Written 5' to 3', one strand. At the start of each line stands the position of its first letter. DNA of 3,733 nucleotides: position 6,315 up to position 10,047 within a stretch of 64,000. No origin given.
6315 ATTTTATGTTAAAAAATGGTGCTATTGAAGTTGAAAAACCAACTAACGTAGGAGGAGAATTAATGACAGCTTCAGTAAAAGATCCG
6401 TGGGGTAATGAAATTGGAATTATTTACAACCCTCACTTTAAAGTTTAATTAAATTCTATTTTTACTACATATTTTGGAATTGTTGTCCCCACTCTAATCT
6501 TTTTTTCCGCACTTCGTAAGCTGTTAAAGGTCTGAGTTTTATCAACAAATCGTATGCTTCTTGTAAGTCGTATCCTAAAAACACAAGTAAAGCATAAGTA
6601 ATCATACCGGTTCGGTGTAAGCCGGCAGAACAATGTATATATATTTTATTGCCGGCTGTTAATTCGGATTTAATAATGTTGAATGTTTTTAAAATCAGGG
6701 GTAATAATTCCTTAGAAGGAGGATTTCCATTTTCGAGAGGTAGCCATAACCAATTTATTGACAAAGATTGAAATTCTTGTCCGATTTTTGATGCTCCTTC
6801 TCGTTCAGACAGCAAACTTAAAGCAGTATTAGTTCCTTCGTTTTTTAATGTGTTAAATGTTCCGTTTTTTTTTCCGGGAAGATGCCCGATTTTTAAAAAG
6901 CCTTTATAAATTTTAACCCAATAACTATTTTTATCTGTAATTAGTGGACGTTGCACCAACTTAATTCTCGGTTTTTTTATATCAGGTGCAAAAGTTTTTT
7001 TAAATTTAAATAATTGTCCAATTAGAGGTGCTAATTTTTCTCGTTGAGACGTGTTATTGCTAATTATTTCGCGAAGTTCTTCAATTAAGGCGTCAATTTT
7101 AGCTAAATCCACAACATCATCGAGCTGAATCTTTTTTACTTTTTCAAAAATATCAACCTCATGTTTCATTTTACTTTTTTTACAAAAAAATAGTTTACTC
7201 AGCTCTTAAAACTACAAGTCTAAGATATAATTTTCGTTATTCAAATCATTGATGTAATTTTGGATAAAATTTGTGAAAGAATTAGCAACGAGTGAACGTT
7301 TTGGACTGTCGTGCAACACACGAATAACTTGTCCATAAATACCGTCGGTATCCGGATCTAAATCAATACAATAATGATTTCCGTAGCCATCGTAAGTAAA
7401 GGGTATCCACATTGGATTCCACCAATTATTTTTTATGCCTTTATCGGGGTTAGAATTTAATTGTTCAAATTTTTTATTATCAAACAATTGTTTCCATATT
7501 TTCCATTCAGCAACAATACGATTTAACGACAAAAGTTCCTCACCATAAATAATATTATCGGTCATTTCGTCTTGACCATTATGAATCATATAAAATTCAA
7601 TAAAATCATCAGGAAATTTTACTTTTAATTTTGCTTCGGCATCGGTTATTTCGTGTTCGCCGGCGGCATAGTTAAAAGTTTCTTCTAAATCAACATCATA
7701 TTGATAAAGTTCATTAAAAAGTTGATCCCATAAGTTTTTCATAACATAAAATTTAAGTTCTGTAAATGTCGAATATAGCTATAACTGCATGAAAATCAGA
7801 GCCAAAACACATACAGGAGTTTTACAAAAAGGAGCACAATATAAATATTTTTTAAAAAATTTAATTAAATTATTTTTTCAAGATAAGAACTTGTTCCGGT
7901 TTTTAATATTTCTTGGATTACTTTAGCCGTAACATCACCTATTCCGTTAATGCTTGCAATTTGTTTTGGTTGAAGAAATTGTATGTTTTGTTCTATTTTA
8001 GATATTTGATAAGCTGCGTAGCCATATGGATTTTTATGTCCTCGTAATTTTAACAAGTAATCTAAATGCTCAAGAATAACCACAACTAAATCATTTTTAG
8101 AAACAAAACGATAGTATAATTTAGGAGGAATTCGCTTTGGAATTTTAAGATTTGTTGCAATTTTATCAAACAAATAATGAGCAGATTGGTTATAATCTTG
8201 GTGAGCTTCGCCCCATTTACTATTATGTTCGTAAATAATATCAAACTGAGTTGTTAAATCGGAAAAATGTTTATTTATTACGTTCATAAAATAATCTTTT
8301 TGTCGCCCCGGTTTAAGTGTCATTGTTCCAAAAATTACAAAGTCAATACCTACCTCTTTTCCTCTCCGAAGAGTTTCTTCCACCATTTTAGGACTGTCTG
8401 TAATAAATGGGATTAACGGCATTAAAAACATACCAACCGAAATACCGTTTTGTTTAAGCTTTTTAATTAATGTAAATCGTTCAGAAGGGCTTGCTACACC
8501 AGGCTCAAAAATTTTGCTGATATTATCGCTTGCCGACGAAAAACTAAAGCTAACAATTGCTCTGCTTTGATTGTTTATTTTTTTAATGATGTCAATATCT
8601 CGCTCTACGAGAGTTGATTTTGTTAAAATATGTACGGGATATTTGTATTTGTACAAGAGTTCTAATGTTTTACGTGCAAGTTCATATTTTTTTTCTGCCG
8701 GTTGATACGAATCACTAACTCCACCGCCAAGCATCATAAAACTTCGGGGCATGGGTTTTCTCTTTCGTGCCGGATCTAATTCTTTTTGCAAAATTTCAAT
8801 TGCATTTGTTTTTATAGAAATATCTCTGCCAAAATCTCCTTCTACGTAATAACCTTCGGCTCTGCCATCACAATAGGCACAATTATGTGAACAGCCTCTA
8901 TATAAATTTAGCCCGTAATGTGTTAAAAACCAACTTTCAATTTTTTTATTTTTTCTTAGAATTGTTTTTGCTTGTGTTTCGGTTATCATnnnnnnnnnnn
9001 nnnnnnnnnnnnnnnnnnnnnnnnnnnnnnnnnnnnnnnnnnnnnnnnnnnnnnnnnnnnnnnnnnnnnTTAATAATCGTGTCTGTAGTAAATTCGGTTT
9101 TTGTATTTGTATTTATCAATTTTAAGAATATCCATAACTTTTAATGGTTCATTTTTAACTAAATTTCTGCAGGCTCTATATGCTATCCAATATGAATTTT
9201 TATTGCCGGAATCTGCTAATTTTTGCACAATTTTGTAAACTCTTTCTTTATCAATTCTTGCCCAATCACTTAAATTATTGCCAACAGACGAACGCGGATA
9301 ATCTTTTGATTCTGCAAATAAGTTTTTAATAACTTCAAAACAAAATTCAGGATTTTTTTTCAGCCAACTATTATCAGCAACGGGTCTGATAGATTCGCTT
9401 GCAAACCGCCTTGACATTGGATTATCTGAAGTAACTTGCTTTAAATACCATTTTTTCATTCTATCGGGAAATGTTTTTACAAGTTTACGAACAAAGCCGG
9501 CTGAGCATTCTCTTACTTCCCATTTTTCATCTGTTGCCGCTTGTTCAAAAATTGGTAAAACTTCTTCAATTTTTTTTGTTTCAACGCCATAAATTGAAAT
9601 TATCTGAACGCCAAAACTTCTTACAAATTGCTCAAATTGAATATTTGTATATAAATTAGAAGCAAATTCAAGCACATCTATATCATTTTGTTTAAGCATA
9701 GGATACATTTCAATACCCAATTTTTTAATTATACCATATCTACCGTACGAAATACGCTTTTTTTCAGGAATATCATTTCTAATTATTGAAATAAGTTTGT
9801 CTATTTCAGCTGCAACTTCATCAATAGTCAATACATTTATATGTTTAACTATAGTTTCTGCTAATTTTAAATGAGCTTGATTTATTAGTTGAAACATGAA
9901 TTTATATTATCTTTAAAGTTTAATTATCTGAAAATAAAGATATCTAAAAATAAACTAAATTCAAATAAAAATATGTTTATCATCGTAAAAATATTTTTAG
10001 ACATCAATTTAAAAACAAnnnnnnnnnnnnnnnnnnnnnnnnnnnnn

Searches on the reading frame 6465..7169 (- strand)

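Call 30: search_protein_families(library=pfam, proteins=[window:6465-7169:-], max_evalue=0.001)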
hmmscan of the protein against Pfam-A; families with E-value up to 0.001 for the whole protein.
window:6465-7169:- (234 aa): 4 families
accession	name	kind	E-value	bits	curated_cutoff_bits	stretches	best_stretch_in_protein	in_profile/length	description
PF00782.25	DSPc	-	2.5e-08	34.3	33.5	1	138-214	40-115/133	Dual specificity phosphatase, catalytic domain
PF22785.1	Tc-R-P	-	3.8e-08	34.3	27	1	103-199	14-105/106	Polymorphic toxin system, DSP-PTPase phosphatase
PF22784.1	PTP-SAK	-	3.8e-05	24.2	27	1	89-206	9-120/153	Swiss Army Knife protein, DSP-PTPase phosphatase domain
PF13350.11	Y_phosphatase3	-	0.00029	21.3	22.2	1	171-203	126-158/240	Tyrosine phosphatase family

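Call 31: search_protein_families(library=padloc, proteins=[window:6465-7169:-], max_evalue=0.001)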
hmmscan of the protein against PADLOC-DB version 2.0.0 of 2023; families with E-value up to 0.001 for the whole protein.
window:6465-7169:- (234 aa): 0 families

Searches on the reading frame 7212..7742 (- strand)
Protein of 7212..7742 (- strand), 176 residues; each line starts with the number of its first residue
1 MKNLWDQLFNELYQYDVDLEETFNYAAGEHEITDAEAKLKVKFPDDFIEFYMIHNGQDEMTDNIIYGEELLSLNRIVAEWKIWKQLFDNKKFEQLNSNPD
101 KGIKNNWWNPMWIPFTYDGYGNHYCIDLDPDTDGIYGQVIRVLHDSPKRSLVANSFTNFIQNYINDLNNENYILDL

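Call 30: search_protein_families(library=pfam, proteins=[window:7212-7742:-], max_evalue=0.001)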
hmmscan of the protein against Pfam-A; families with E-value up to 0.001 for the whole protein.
window:7212-7742:- (176 aa): 3 families
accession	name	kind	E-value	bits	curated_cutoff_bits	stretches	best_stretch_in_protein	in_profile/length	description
PF09346.15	SMI1_KNR4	-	5.4e-27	95.3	25.4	1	29-161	4-124/125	SMI1 / KNR4 family (SUKH-1)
PF14568.11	SUKH_6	-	3.1e-14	53.9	27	1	29-160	1-119/119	SMI1-KNR4 cell-wall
PF14567.11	SUKH_5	-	9.5e-07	29.1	27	0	26-51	21-46/142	SMI1-KNR4 cell-wall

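Call 31: search_protein_families(library=padloc, proteins=[window:7212-7742:-], max_evalue=0.001)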
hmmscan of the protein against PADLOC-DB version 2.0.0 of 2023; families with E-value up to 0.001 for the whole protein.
window:7212-7742:- (176 aa): 1 family
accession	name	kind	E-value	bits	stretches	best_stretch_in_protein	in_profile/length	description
PDLC04629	PDC-M40A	-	4.2e-53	177.6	1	1-166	1-166/169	-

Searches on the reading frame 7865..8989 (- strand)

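Call 30: search_protein_families(library=pfam, proteins=[window:7865-8989:-], max_evalue=0.001)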
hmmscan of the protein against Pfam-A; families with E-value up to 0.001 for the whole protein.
window:7865-8989:- (374 aa): 3 families
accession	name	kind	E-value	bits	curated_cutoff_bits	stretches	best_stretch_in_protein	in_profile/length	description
PF04055.27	Radical_SAM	-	3.3e-17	63.6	29.5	1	28-199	2-157/166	Radical SAM superfamily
PF14716.13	HHH_8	-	9.8e-08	32.7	30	1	298-366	2-72/73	Helix-hairpin-helix domain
PF20903.3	SPL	-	3.9e-05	23.2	27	1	23-195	77-236/338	Spore photoproduct lyase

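Call 31: search_protein_families(library=padloc, proteins=[window:7865-8989:-], max_evalue=0.001)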
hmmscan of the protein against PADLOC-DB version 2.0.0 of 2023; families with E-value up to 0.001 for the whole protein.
window:7865-8989:- (374 aa): 0 families

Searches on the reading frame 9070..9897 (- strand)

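Call 30: search_protein_families(library=pfam, proteins=[window:9070-9897:-], max_evalue=0.001)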
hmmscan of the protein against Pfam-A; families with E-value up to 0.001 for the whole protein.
window:9070-9897:- (275 aa): 2 families
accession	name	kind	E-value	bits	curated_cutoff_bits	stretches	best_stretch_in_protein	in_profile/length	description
PF08713.17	DNA_alkylation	-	3.3e-06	27.4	21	1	77-240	54-207/213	DNA alkylation repair enzyme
PF02985.28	HEAT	-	0.00073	20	23.5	0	113-142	1-30/31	HEAT repeat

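Call 31: search_protein_families(library=padloc, proteins=[window:9070-9897:-], max_evalue=0.001)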
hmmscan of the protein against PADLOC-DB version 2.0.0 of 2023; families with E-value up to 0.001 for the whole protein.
window:9070-9897:- (275 aa): 1 family
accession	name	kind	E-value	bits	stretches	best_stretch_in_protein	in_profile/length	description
PDLC03925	OloA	-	0.0001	19.7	1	176-251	126-200/596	-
